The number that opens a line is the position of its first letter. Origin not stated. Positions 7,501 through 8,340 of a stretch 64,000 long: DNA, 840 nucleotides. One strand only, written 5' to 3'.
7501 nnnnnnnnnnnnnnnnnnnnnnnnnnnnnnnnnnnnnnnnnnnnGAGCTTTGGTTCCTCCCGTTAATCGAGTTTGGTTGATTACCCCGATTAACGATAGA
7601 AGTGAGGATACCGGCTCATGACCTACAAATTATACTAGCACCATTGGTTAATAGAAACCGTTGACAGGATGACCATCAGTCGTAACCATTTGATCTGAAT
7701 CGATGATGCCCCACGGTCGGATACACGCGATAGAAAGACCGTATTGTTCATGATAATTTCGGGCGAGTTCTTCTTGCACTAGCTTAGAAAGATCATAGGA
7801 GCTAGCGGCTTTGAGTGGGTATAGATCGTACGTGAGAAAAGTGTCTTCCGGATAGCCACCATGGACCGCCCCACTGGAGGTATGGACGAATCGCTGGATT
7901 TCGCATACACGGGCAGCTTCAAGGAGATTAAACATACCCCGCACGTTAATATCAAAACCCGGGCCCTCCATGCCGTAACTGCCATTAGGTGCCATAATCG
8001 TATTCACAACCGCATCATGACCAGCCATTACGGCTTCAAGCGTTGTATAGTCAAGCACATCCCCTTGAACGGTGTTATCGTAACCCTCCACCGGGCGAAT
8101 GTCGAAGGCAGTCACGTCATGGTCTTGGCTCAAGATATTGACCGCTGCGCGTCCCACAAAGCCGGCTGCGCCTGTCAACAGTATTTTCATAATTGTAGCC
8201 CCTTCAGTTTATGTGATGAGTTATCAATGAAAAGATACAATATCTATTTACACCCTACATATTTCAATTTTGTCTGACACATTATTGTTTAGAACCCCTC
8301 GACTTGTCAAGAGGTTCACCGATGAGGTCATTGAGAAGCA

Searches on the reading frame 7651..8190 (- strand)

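Call 58: search_protein_families(library=pfam, proteins=[window:7651-8190:-], max_evalue=0.001)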
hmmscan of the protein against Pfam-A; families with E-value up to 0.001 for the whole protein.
window:7651-8190:- (180 aa): 7 families
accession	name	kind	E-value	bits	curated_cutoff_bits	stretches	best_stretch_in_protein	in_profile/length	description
PF01370.27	Epimerase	-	1.3e-27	97.2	20.9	1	3-159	1-169/240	NAD dependent epimerase/dehydratase family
PF16363.11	GDP_Man_Dehyd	-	1.4e-16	61.3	27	1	4-156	1-177/332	GDP-mannose 4,6 dehydratase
PF13460.12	NAD_binding_10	-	6e-13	49.5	27.2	1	7-167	1-151/184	NAD(P)H-binding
PF01073.25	3Beta_HSD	-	8.3e-13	48.4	22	1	5-162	2-181/280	3-beta hydroxysteroid dehydrogenase/isomerase family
PF07993.18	NAD_binding_4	-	7.2e-09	35.6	20.1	1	79-164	109-209/258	Male sterility protein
PF04321.23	RmlD_sub_bind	-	1.8e-07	31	27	1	1-150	1-143/287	RmlD substrate binding domain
PF03435.24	Sacchrp_dh_NADP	-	0.0008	20.2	25.1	0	3-66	1-77/129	Saccharopine dehydrogenase NADP binding domain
